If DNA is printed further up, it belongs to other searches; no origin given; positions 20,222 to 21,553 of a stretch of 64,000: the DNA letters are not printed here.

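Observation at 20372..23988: Translationally chained coxG / cupredoxin / NosD-like beta-helix / two-domain multicopper oxidase cassette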

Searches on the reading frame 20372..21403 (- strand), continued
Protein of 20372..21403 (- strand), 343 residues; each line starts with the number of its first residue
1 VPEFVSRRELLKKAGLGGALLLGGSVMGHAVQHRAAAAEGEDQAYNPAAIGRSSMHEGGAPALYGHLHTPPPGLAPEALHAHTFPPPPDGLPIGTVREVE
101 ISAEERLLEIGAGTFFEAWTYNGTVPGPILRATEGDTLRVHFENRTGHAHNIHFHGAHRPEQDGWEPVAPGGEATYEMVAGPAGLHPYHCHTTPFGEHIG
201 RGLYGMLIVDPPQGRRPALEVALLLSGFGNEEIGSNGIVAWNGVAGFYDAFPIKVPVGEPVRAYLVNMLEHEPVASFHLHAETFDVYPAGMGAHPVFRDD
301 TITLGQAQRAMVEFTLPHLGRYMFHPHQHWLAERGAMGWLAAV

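Call 48: get_annotated_region(hit=H5, flank=5000)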
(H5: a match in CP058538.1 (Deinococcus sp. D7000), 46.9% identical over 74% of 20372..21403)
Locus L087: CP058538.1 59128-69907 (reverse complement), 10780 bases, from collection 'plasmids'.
description: Deinococcus sp. D7000 plasmid p_4, complete sequence
organism: Deinococcus sp. D7000 (NCBI taxid 2755035)
taxonomy: Bacteria; Deinococcota; Deinococci; Deinococcales; Deinococcaceae; Deinococcus; Deinococcus sp. D7000
host: -; source: seawater; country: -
typing (MOB-suite, as given by PLSDB): non-mobilizable
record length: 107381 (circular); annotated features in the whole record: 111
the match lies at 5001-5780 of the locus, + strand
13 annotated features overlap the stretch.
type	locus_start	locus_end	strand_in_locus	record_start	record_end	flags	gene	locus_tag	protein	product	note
CDS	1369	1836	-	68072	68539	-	-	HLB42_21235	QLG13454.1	copper chaperone Copz family protein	-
CDS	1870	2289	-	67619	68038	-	-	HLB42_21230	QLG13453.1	MerR family DNA-binding protein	-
CDS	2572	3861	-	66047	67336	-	-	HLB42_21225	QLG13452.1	Nramp family divalent metal transporter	-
CDS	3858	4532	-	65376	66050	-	-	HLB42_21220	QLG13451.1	metal-dependent transcriptional regulator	-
CDS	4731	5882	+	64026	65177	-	-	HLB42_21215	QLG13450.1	multicopper oxidase domain-containing protein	-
CDS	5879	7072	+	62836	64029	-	-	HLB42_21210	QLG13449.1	metal transporter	-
CDS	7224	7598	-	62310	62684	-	-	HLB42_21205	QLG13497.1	hypothetical protein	-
CDS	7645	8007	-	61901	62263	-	-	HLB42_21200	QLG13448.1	winged helix-turn-helix transcriptional regulator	-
CDS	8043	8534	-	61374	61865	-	-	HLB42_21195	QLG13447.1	isoprenylcysteine carboxylmethyltransferase family protein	-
CDS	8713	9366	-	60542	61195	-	-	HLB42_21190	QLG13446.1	SCO family protein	-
CDS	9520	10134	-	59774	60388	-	-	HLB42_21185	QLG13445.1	cation transporter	-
CDS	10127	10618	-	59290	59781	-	-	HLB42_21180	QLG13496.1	DUF305 domain-containing protein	-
CDS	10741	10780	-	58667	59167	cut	-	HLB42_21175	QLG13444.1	DUF3105 domain-containing protein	-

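Call 49: get_annotated_region(hit=H16, flank=5000)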
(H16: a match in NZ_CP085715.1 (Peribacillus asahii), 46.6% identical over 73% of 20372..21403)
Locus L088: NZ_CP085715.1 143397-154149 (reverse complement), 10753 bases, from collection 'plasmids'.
description: Peribacillus asahii strain CK1 plasmid unnamed1, complete sequence
organism: Peribacillus asahii (NCBI taxid 228899)
taxonomy: Bacteria; Bacillota; Bacilli; Bacillales; Bacillaceae; Peribacillus; Peribacillus asahii
host: -; source: single cell,soil; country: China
typing (MOB-suite, as given by PLSDB): non-mobilizable
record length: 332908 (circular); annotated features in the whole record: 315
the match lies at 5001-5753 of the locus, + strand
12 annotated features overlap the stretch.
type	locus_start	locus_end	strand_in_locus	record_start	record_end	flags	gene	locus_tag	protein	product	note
CDS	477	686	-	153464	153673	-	-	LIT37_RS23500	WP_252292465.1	hypothetical protein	-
CDS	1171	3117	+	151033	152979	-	-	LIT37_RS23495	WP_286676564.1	LTA synthase family protein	-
CDS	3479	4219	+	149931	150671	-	-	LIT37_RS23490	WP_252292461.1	YwmB family TATA-box binding protein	-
CDS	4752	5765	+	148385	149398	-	-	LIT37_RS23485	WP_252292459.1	multicopper oxidase domain-containing protein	-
CDS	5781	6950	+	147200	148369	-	-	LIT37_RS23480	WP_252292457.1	ZIP family metal transporter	GO:0030001 - metal ion transport [Evidence IEA]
CDS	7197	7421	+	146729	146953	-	-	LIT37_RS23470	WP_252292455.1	helix-turn-helix transcriptional regulator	-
CDS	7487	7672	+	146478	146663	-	tatA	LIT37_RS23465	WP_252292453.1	twin-arginine translocase TatA/TatE family subunit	GO:0015628 - protein secretion by the type II secretion system [Evidence IEA]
CDS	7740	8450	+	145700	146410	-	tatC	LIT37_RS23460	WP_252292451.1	twin-arginine translocase subunit TatC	GO:0015628 - protein secretion by the type II secretion system [Evidence IEA]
CDS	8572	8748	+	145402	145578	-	-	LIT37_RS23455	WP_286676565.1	stalk domain-containing protein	-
CDS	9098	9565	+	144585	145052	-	-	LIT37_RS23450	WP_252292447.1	FAD:protein FMN transferase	GO:0017013 - protein flavinylation [Evidence IEA]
CDS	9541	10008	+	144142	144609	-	-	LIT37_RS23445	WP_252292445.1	FAD:protein FMN transferase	GO:0017013 - protein flavinylation [Evidence IEA]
CDS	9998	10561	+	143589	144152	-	-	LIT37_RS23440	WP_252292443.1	hypothetical protein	-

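Call 50: get_annotated_region(hit=H4, flank=5000)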
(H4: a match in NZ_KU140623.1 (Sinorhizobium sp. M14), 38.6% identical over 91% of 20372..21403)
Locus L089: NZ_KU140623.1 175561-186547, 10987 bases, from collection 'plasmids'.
description: Sinorhizobium sp. M14 plasmid pSinB, complete sequence
organism: Sinorhizobium sp. M14 (NCBI taxid 430451)
taxonomy: Bacteria; Pseudomonadota; Alphaproteobacteria; Hyphomicrobiales; Rhizobiaceae; Sinorhizobium; Sinorhizobium sp. M14
host: -; source: microbial mats from Zloty Stok gold mine; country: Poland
typing (MOB-suite, as given by PLSDB): conjugative; replicon rep_cluster_473; relaxase MOBQ; mating-pair formation MPF_T
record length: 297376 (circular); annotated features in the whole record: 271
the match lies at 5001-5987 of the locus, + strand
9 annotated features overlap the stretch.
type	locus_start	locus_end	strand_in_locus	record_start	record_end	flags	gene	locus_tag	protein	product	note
CDS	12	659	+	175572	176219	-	-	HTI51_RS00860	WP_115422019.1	hypothetical protein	-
CDS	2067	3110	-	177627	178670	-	-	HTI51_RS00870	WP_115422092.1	murein L,D-transpeptidase family protein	GO:0071555 - cell wall organization [Evidence IEA]; GO:0008360 - regulation of cell shape [Evidence IEA]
CDS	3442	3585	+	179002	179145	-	-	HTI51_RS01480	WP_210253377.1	hypothetical protein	-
CDS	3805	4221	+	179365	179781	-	-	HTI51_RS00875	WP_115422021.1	helix-turn-helix domain-containing protein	-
CDS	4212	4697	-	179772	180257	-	mntR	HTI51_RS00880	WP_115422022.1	manganese-binding transcriptional regulator MntR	GO:0006355 - regulation of DNA-templated transcription [Evidence IEA]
CDS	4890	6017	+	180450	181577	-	-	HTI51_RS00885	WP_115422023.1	multicopper oxidase domain-containing protein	-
CDS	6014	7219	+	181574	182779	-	-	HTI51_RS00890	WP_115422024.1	metal transporter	-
CDS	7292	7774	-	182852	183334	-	-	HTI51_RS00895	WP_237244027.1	copper chaperone PCu(A)C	-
CDS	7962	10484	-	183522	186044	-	-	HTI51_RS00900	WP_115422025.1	heavy metal translocating P-type ATPase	-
